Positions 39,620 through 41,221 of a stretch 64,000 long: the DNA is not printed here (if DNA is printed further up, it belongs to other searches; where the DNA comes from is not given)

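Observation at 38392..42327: Four-gene minus-strand operon: multi-S1-domain protein, B12-binding radical SAM enzyme, class I SAM methyltransferase and Cys-rich lipoprotein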

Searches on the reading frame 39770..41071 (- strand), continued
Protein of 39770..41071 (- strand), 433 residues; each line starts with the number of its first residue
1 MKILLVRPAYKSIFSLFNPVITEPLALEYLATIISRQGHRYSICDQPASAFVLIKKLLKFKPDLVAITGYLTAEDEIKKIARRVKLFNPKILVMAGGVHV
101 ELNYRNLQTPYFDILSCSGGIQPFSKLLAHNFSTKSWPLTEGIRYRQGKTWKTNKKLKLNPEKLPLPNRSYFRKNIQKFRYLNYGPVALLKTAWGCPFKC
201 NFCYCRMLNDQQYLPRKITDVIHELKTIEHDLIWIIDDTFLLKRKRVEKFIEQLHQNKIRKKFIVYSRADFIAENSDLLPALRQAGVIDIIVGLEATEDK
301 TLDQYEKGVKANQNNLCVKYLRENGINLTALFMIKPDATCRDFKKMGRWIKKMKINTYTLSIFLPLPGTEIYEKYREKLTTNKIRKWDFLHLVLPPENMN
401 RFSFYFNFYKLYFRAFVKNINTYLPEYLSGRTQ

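Call 20: search_protein_families(library=ncbifam, proteins=[L012:7884-8960:+, L012:9022-10029:+, L012:11307-11951:+, L012:11948-13297:+, L012:13299-14615:+, L012:14629-15990:+, L012:9965-11326:+], max_evalue=0.001)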
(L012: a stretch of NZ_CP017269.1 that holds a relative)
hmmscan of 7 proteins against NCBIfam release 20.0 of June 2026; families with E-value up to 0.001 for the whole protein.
L012:7884-8960:+ (358 aa): 0 families

L012:9022-10029:+ (335 aa): 0 families

L012:11307-11951:+ (214 aa): 36 families (the best 25 are shown)
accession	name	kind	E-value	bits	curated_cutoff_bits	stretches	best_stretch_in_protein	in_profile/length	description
TIGR02072.1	BioC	equivalog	9.5e-19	68.2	184.95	1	34-188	22-172/244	malonyl-ACP O-methyltransferase BioC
NF043040.1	corrin_prot_MT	hypoth_equivalog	3.2e-14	52.9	180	1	24-152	20-152/216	corrinoid protein-associated methyltransferase CpaM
NF045667.1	MTase_DVU1556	equivalog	4e-12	46.1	155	1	42-149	17-121/213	DVU_1556 family methyltransferase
TIGR01934.1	MenG_MenH_UbiE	subfamily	7.2e-12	45.1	158.35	1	42-159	34-152/223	ubiquinone/menaquinone biosynthesis methyltransferase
NF001244.0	PRK00216.1-5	equivalog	1.1e-11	44.5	216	1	42-157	43-162/236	bifunctional demethylmenaquinone methyltransferase/2-methoxy-6-polyprenyl-1,4-benzoquinol methylase UbiE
NF040539.1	AST_met_ArsM_2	exception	2.7e-11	43.8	240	1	39-145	48-161/262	putative arsinothricin biosynthesis methyltransferase ArsM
TIGR02021.1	BchM-ChlM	equivalog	5.3e-11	42.3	158.9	1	33-175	42-180/218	magnesium protoporphyrin IX methyltransferase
NF008686.0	PRK11705.1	equivalog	1.2e-10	41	400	1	12-196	132-314/383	cyclopropane fatty acyl phospholipid synthase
TIGR01983.1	UbiG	equivalog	2.1e-10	40.3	102.95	1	44-154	46-158/228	bifunctional 2-polyprenyl-6-hydroxyphenol methylase/3-demethylubiquinol 3-O-methyltransferase UbiG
TIGR04345.1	ovoA_Cterm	equivalog_domain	2.7e-09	36.9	170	1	34-89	28-79/242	putative 4-mercaptohistidine N1-methyltransferase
NF008992.0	PRK12335.1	equivalog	3.1e-08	33.1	303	1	21-170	100-246/289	SAM-dependent methyltransferase TehB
NF002463.0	PRK01683.1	equivalog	3.9e-08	33.2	297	1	39-147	24-128/258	trans-aconitate 2-methyltransferase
NF051855.1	GlySarMtaseBact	equivalog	5.1e-07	29.6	350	1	37-206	43-209/259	glycine/sarcosine N-methyltransferase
NF008300.0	PRK11088.1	equivalog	5.9e-07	29.2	303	1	30-157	69-189/272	23S rRNA (guanine(745)-N(1))-methyltransferase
NF041537.1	ArsM_AhpD_UU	exception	1.1e-06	27.7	510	1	50-149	79-182/345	arsenite methyltransferase/AhpD domain selenoprotein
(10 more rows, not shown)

L012:11948-13297:+ (449 aa): 26 families (the best 25 are shown)
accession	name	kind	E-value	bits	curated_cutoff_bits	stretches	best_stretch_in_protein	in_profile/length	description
TIGR04367.1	HpnR_B12_rSAM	equivalog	4.7e-57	193.6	650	1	1-404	1-408/490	hopanoid C-3 methylase HpnR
TIGR02026.1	BchE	equivalog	1.5e-33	116.4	481.35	1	3-418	2-436/497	magnesium-protoporphyrin IX monomethyl ester anaerobic oxidative cyclase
TIGR04479.1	bcpD_PhpK_rSAM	subfamily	1.8e-24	86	600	1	50-325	98-389/504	PhpK family radical SAM P-methyltransferase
TIGR03471.1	HpnJ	equivalog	8.2e-24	84.3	577.6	1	81-420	87-444/472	hopanoid biosynthesis associated radical SAM protein HpnJ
NF040542.1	rSAM_RCCLKC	equivalog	2.2e-18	66.7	450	1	73-346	60-352/423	arsinothricin biosynthesis radical SAM protein ArsL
NF038361.1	rSAM_Sden_1168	equivalog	1.1e-17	63.8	575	1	43-365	121-472/560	Sden_1168 family B12-binding radical SAM P-methyltransferase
NF040546.1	rSAM_CUAEP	equivalog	1.4e-16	60.2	500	1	75-347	61-344/468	CUAEP/CCAEP-tail radical SAM (seleno)protein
TIGR04072.2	rSAM_ladder_B12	equivalog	1.6e-15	56.7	360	1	25-312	18-316/443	lipid biosynthesis B12-binding/radical SAM protein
NF033712.0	B12_rSAM_KedN5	subfamily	3.3e-14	52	700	2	174-326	191-351/624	KedN5 family methylcobalamin-dependent radical SAM C-methyltransferase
TIGR04013.1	B12_SAM_MJ_1487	hypoth_equivalog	4.5e-14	52.1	251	1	53-329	34-317/382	TIGR04013 family B12-binding domain/radical SAM domain-containing protein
NF033070.1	rSAM_AprD4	equivalog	1.5e-11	43.9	500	1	158-367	176-391/456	AprD4 family radical SAM diol-dehydratase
NF050148.1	rSAM_ApyD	equivalog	2.1e-09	36.3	750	1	59-324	71-345/645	RiPP biosynthesis radical SAM protein ApyD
TIGR04295.1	B12_rSAM_oligo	hypoth_equivalog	3.8e-09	35.7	400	1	166-365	188-383/422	TIGR04295 family B12-binding domain-containing radical SAM protein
TIGR04014.1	B12_SAM_MJ_0865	equivalog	9.7e-08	31.2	360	1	180-364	162-356/434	methyl-coenzyme M reductase glutamine C-methyltransferase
TIGR03975.1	rSAM_ocin_1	subfamily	8.4e-07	27.8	281.85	1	58-344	124-430/606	RiPP maturation radical SAM C-methyltransferase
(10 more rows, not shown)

L012:13299-14615:+ (438 aa): 28 families (the best 25 are shown)
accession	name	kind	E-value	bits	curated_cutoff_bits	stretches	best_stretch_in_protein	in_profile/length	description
TIGR04479.1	bcpD_PhpK_rSAM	subfamily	1.2e-27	96.5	600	1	135-336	216-414/504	PhpK family radical SAM P-methyltransferase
TIGR03471.1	HpnJ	equivalog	8.4e-24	84.3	577.6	1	160-393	197-433/472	hopanoid biosynthesis associated radical SAM protein HpnJ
NF050148.1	rSAM_ApyD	equivalog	1.1e-22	80.2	750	1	158-353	197-396/645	RiPP biosynthesis radical SAM protein ApyD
NF038361.1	rSAM_Sden_1168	equivalog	3.3e-22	78.8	575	1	161-406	283-522/560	Sden_1168 family B12-binding radical SAM P-methyltransferase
TIGR02026.1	BchE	equivalog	1.1e-20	74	481.35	1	164-417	198-449/497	magnesium-protoporphyrin IX monomethyl ester anaerobic oxidative cyclase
TIGR04072.2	rSAM_ladder_B12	equivalog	1e-19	70.6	360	1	81-360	92-382/443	lipid biosynthesis B12-binding/radical SAM protein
TIGR04013.1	B12_SAM_MJ_1487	hypoth_equivalog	2.3e-15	56.3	251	1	51-207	35-198/382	TIGR04013 family B12-binding domain/radical SAM domain-containing protein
TIGR04367.1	HpnR_B12_rSAM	equivalog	6.3e-15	54.7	650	1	75-376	77-396/490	hopanoid C-3 methylase HpnR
TIGR04014.1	B12_SAM_MJ_0865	equivalog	2.1e-14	53.2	360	1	77-353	59-361/434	methyl-coenzyme M reductase glutamine C-methyltransferase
NF040542.1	rSAM_RCCLKC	equivalog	3.7e-14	52.7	450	1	163-329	183-351/423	arsinothricin biosynthesis radical SAM protein ArsL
NF033070.1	rSAM_AprD4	equivalog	8.2e-14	51.3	500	1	163-385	199-424/456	AprD4 family radical SAM diol-dehydratase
TIGR00089.1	TIGR00089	subfamily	1.2e-11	44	251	1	72-350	55-340/429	MiaB/RimO family radical SAM methylthiotransferase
NF045585.1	rSAM_slr0320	equivalog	1.4e-11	43.6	775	1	160-300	235-379/511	photosystem II high light acclimation radical SAM protein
TIGR04295.1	B12_rSAM_oligo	hypoth_equivalog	2.6e-11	42.9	400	1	158-282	198-316/422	TIGR04295 family B12-binding domain-containing radical SAM protein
TIGR04385.1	B12_rSAM_cofa1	equivalog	3.7e-11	42.9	450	1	160-327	195-363/438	B12 lower ligand biosynthesis radical SAM protein BzaD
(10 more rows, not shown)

L012:14629-15990:+ (453 aa): 12 families
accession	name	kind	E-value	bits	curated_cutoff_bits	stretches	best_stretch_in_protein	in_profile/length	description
TIGR04367.1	HpnR_B12_rSAM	equivalog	9.6e-48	162.9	650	1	1-415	1-413/490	hopanoid C-3 methylase HpnR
TIGR02026.1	BchE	equivalog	3.7e-26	92.1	481.35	1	26-411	23-424/497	magnesium-protoporphyrin IX monomethyl ester anaerobic oxidative cyclase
NF040546.1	rSAM_CUAEP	equivalog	1.3e-14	53.8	500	1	78-347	65-338/468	CUAEP/CCAEP-tail radical SAM (seleno)protein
TIGR04479.1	bcpD_PhpK_rSAM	subfamily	8.2e-14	50.8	600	1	37-352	85-411/504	PhpK family radical SAM P-methyltransferase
TIGR03471.1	HpnJ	equivalog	1.4e-13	50.5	577.6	1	181-383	194-398/472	hopanoid biosynthesis associated radical SAM protein HpnJ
NF040542.1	rSAM_RCCLKC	equivalog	1.4e-12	47.6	450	1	35-349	23-349/423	arsinothricin biosynthesis radical SAM protein ArsL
TIGR04072.2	rSAM_ladder_B12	equivalog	6.3e-12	44.8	360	1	25-325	18-323/443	lipid biosynthesis B12-binding/radical SAM protein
TIGR04385.1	B12_rSAM_cofa1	equivalog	5.9e-10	38.9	450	1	21-331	18-344/438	B12 lower ligand biosynthesis radical SAM protein BzaD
TIGR03975.1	rSAM_ocin_1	subfamily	2.7e-09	36.1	281.85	1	55-350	122-430/606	RiPP maturation radical SAM C-methyltransferase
TIGR04434.1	rSAM_Pput_1520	hypoth_equivalog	2.4e-05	23.1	550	1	241-319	322-400/515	B12-binding domain/radical SAM domain-containing protein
NF033712.0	B12_rSAM_KedN5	subfamily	4e-05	22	700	1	57-328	58-347/624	KedN5 family methylcobalamin-dependent radical SAM C-methyltransferase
TIGR04013.1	B12_SAM_MJ_1487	hypoth_equivalog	0.00035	19.5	251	1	30-220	15-187/382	TIGR04013 family B12-binding domain/radical SAM domain-containing protein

L012:9965-11326:+ (453 aa): 23 families
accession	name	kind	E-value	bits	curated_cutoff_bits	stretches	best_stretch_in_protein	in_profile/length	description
TIGR04367.1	HpnR_B12_rSAM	equivalog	4e-44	151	650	1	34-419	20-404/490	hopanoid C-3 methylase HpnR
TIGR02026.1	BchE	equivalog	3.6e-36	125.1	481.35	1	63-426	53-426/497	magnesium-protoporphyrin IX monomethyl ester anaerobic oxidative cyclase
TIGR04479.1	bcpD_PhpK_rSAM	subfamily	2.5e-27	95.4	600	1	82-348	120-391/504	PhpK family radical SAM P-methyltransferase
TIGR03471.1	HpnJ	equivalog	4e-24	85.3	577.6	1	65-390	62-390/472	hopanoid biosynthesis associated radical SAM protein HpnJ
NF038361.1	rSAM_Sden_1168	equivalog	1.5e-17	63.4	575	1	50-386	117-472/560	Sden_1168 family B12-binding radical SAM P-methyltransferase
NF050148.1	rSAM_ApyD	equivalog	1.2e-15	56.9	750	1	89-348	90-348/645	RiPP biosynthesis radical SAM protein ApyD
TIGR04295.1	B12_rSAM_oligo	hypoth_equivalog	1.5e-14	53.5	400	1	97-365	97-359/422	TIGR04295 family B12-binding domain-containing radical SAM protein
NF040542.1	rSAM_RCCLKC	equivalog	1.8e-14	53.8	450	1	75-371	50-356/423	arsinothricin biosynthesis radical SAM protein ArsL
TIGR04014.1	B12_SAM_MJ_0865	equivalog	5.2e-14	51.9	360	1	71-381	36-352/434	methyl-coenzyme M reductase glutamine C-methyltransferase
TIGR04013.1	B12_SAM_MJ_1487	hypoth_equivalog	1.7e-13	50.2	251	1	65-351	35-318/382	TIGR04013 family B12-binding domain/radical SAM domain-containing protein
TIGR04072.2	rSAM_ladder_B12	equivalog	3.6e-13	48.9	360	1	191-347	172-330/443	lipid biosynthesis B12-binding/radical SAM protein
TIGR03975.1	rSAM_ocin_1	subfamily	8e-12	44.4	281.85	1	93-348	148-412/606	RiPP maturation radical SAM C-methyltransferase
NF033712.0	B12_rSAM_KedN5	subfamily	1e-11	43.8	700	1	67-252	56-251/624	KedN5 family methylcobalamin-dependent radical SAM C-methyltransferase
NF040546.1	rSAM_CUAEP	equivalog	1.1e-11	44.2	500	1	84-371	59-347/468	CUAEP/CCAEP-tail radical SAM (seleno)protein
NF033070.1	rSAM_AprD4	equivalog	4.9e-11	42.2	500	1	168-380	165-383/456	AprD4 family radical SAM diol-dehydratase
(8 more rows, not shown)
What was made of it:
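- Tried and rejected: NCBIfam gave nothing (call 20).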

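Call 21: search_protein_families(library=pfam, proteins=[L012:7884-8960:+, L012:9022-10029:+, L037:8338-9024:-, L037:9021-9959:-, L062:8328-9995:+, L027:11434-12339:+], max_evalue=0.001)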
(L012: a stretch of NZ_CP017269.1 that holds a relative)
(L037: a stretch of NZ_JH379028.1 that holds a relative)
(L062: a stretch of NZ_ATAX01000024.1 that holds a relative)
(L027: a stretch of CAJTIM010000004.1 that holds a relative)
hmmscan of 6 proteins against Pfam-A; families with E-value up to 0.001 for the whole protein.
L012:7884-8960:+ (358 aa): 1 family
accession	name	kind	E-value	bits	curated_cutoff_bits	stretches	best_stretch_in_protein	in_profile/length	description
PF00583.31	Acetyltransf_1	-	2.5e-06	28.2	20.7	1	217-338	11-109/116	Acetyltransferase (GNAT) family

L012:9022-10029:+ (335 aa): 1 family
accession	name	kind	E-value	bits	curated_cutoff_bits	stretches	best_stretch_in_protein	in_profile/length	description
PF13480.13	Acetyltransf_6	-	4.7e-08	33.7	22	1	194-276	59-140/143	Acetyltransferase (GNAT) domain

L037:8338-9024:- (228 aa): 0 families

L037:9021-9959:- (312 aa): 1 family
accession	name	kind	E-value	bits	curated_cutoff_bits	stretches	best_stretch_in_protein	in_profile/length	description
PF02645.21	DegV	-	8.8e-69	232.4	27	1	15-296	2-278/280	Uncharacterised protein, DegV family COG1307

L062:8328-9995:+ (555 aa): 2 families
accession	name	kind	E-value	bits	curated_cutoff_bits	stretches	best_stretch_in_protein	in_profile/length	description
PF00501.34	AMP-binding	-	8.7e-82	275.4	29.9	1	25-410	3-384/384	AMP-binding enzyme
PF13193.12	AMP-binding_C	-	6.3e-21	75.5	24.5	1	466-542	2-76/76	AMP-binding enzyme C-terminal domain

L027:11434-12339:+ (301 aa): 4 families
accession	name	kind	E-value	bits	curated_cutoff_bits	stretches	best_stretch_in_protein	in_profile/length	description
PF00575.29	S1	-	1.8e-35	121.6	22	3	196-264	3-73/74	S1 RNA binding domain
PF23459.1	S1_RRP5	-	1.1e-16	61.6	27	1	198-262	4-68/72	RRP5 S1 domain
PF21543.3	CvfB_2nd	-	0.00034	20.9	27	0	243-265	52-75/76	Virulence regulatory factor CvfB, second domain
PF24685.1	OB_RRP5_4th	-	0.00042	20.7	31.5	0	222-256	38-72/92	RRP5 OB-fold domain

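Call 25: find_encoding_contigs(protein=P0006, flank=8000, max_places=2)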
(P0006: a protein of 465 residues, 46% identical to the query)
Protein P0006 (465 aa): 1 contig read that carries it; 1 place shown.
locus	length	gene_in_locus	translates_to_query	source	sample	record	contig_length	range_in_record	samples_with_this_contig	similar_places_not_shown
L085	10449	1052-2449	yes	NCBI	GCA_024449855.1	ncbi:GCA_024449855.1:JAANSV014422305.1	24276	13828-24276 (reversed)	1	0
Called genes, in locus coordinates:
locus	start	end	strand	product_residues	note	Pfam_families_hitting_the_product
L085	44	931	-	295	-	PF00753:Lactamase_B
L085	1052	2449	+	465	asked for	PF02310:B12-binding, PF04055:Radical_SAM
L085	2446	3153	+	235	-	PF13489:Methyltransf_23, PF01209:Ubie_methyltran, PF13847:Methyltransf_31, PF08241:Methyltransf_11, PF08242:Methyltransf_12, PF13649:Methyltransf_25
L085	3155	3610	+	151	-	PF02639:DUF188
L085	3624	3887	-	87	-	-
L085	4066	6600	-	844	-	PF00270:DEAD, PF00271:Helicase_C, PF04408:WHD_HA2 (faint), PF08482:HrpB_C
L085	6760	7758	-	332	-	-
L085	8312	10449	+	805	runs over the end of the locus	PF01966:HD (weak), PF18019:Cas3_HD, PF02562:PhoH (faint), PF04851:ResIII, PF00270:DEAD, PF00271:Helicase_C, PF22590:Cas3-like_C_2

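Call 26: find_encoding_contigs(protein=P0013, flank=8000, max_places=2)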
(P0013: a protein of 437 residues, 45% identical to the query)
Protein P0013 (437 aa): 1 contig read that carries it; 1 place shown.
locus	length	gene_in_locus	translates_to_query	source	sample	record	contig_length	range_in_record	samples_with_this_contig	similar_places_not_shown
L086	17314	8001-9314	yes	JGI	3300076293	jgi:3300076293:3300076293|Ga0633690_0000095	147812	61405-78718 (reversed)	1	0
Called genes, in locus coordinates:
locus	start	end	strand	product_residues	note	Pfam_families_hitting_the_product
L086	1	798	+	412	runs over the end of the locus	-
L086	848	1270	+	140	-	-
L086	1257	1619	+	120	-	-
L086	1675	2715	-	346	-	PF01063:Aminotran_4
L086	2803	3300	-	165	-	PF00186:DHFR_1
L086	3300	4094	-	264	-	PF00303:Thymidylat_synt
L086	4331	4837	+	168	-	PF04542:Sigma70_r2, PF08281:Sigma70_r4_2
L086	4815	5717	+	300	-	PF13490:zf-HC2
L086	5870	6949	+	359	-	PF00583:Acetyltransf_1 (faint)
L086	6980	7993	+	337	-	-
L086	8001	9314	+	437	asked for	PF02310:B12-binding, PF04055:Radical_SAM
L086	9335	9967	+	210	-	PF01209:Ubie_methyltran, PF03848:TehB (weak), PF13489:Methyltransf_23, PF13679:Methyltransf_32 (weak), PF13847:Methyltransf_31, PF08241:Methyltransf_11, PF08242:Methyltransf_12, PF13649:Methyltransf_25, +2 more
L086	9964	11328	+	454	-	PF02310:B12-binding, PF04055:Radical_SAM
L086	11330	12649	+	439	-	PF02310:B12-binding (weak), PF04055:Radical_SAM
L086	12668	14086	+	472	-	PF02310:B12-binding, PF04055:Radical_SAM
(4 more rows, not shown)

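Call 27: find_encoding_contigs(protein=P0010, flank=8000, max_places=2)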
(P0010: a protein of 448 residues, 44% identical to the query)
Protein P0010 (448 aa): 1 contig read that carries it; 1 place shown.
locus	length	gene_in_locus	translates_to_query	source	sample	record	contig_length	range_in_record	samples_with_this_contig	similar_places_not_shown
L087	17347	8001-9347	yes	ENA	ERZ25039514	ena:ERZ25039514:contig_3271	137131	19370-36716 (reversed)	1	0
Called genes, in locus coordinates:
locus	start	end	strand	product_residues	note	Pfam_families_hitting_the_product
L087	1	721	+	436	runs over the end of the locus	PF02127:Peptidase_M18, PF05343:Peptidase_M42 (faint)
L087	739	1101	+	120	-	PF02675:AdoMet_dc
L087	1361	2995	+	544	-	-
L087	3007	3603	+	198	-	-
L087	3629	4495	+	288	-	PF01734:Patatin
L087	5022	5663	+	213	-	-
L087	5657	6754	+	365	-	-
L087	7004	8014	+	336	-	PF13480:Acetyltransf_6 (weak)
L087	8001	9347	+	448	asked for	PF02310:B12-binding, PF04055:Radical_SAM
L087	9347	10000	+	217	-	PF01209:Ubie_methyltran, PF13489:Methyltransf_23, PF03291:mRNA_G-N7_MeTrfase (weak), PF13847:Methyltransf_31, PF08241:Methyltransf_11, PF08242:Methyltransf_12, PF13649:Methyltransf_25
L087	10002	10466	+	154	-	PF02639:DUF188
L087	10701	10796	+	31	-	-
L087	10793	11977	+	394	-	PF02684:LpxB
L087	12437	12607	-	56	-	-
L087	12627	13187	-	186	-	PF00156:Pribosyltran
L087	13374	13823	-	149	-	PF00293:NUDIX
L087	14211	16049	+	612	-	PF13522:GATase_6, PF13537:GATase_7, PF01380:SIS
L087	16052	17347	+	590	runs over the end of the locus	PF01368:DHH, PF02272:DHHA1, PF17768:RecJ_OB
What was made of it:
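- On Unnamed GNAT / FemAB-like / multi-rSAM / MT cluster (defined here): The window therefore carries a reduced form, as do L085 and L087 (calls 25, 27).
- Intermediate forms exist: L087 has Fem-rSAM-MT and L085 has rSAM-MT only (calls 25, 27).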

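Call 35: find_related_loci(query=A1, collection=metagenome_contigs, flank=8000)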
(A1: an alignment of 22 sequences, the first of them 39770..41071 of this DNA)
Query A1 (433 aa) in metagenome_contigs; peptide patterns used: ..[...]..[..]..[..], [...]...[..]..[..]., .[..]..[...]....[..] (x = any residue, [..] = any of these).
600 stretches matched a pattern (row limit reached: there are more); 457 encode a relative of the query (tblastn E <= 1e-3); the best 80 are kept; 80 distinct loci.
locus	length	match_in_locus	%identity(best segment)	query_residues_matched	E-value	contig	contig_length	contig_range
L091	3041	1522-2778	41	1-419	1e-117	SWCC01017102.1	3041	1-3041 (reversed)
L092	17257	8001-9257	44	1-417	5e-114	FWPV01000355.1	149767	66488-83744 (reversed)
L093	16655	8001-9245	44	1-414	4e-113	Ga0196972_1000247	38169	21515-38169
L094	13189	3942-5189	40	1-416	5e-101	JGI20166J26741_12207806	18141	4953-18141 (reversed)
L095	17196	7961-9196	40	1-411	1e-97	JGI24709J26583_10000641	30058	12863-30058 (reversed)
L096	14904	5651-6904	37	1-416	7e-96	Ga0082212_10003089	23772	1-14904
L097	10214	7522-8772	39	1-416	3e-95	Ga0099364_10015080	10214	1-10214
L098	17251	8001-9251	38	1-416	3e-94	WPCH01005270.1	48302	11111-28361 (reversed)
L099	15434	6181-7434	36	1-419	6e-91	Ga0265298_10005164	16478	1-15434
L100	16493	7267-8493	37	1-414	8e-87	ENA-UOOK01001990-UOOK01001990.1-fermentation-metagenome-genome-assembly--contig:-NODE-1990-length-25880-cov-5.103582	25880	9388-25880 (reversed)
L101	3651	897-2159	36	1-417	3e-83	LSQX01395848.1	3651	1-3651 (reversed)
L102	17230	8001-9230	34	1-414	1e-82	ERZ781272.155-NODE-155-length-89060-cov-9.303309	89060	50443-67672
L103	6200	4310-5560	34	1-417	7e-82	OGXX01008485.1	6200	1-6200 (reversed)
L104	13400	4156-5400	35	1-414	8e-80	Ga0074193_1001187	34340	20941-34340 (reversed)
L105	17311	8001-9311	33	2-422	2e-79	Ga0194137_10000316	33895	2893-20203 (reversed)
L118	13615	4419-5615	34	1-409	2e-71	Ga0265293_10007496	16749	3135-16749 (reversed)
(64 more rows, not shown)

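Call 61: search_solved_structures(query=A3, max_evalue=1)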
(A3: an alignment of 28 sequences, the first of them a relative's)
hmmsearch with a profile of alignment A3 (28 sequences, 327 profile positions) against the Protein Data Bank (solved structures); distinct sequences matched with E-value up to 1: 1.
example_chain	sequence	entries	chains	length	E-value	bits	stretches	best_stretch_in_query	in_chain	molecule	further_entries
4l8i_A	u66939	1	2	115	0.22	13.7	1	130-198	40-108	RSV epitope scaffold FFL_005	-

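Call 62: search_solved_structures(query=A4, max_evalue=1)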
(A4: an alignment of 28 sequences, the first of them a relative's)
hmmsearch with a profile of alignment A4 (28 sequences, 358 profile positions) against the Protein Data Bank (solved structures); distinct sequences matched with E-value up to 1: 10.
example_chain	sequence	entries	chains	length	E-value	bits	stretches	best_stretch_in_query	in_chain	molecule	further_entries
6ag5_A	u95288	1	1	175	0.0047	19.4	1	285-349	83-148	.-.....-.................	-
4lx9_A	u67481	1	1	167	0.0065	18.9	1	285-325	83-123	ARCHAEAL AMINO-TERMINAL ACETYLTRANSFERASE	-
2x7b_A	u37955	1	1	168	0.0065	18.9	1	285-325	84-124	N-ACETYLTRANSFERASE SSO0209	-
4r3k_A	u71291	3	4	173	0.007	18.8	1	285-325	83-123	Uncharacterized N-acetyltransferase SSO0209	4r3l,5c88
6ag4_A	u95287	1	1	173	0.0084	18.6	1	286-326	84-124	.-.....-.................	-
7wx5_A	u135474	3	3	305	0.09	15.2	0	284-320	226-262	N-acetyltransferase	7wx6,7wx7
9mto_A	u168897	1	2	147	0.35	13.2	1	285-324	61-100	[Ribosomal protein bS18]-alanine N-acetyltransferase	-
1y9k_A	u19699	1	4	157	0.35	13.2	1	280-320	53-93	IAA acetyltransferase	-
1wk4_A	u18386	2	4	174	0.4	13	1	291-342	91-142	ttk003001606 | probable acetyltransferase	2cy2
4qko_A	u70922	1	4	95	0.41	13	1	5-44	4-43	Pyocin-S2 immunity protein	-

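Call 75: predict_structure(alignment_id=A1)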
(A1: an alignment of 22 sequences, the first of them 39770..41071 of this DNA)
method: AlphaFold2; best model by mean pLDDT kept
length: 433 residues; sequences in the alignment: 22
mean_pLDDT: 91.3   pTM: 0.89
mean pLDDT of the five models: 91.3, 90.8, 90.8, 86.8, 86.1
residues with pLDDT >= 90: 321; 70-90: 92; 50-70: 17; < 50: 3
segments of 3 or more residues with pLDDT < 50: 431-433
pLDDT, mean of each block of 10 residues (from residue 1): 92 70 94 97 83 94 96 93 97 95 94 95 95 96 95 95 94 93 91 89 85 92 96 91 94 97 96 97 97 90 83 96 96 93 95 92 90 92 89 94 95 85 60 39
secondary structure, 60 per line:
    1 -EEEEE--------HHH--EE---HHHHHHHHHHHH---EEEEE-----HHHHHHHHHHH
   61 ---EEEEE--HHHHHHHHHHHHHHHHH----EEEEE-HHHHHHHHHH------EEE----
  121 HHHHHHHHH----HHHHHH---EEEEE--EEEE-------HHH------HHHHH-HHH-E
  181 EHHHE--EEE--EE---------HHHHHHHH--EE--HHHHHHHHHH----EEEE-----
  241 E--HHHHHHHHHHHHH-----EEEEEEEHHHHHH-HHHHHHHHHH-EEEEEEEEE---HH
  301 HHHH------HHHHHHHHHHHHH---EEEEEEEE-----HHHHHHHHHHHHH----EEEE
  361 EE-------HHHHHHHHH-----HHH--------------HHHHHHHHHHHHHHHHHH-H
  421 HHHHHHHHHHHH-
elements in order: E2-6 H25-36 E40-44 H50-60 E64-68 H71-87 E92-96 H98-107 E114-116 H121-129 H134-139 E143-147 E150-153 H170-174 E188-190 H204-211 H218-227 E232-235 H244-256 E262-268 H269-274 H276-285 E287-295 H299-304 H311-323 E327-334 H340-352 E357-362 H370-378 H401-418 H420-432
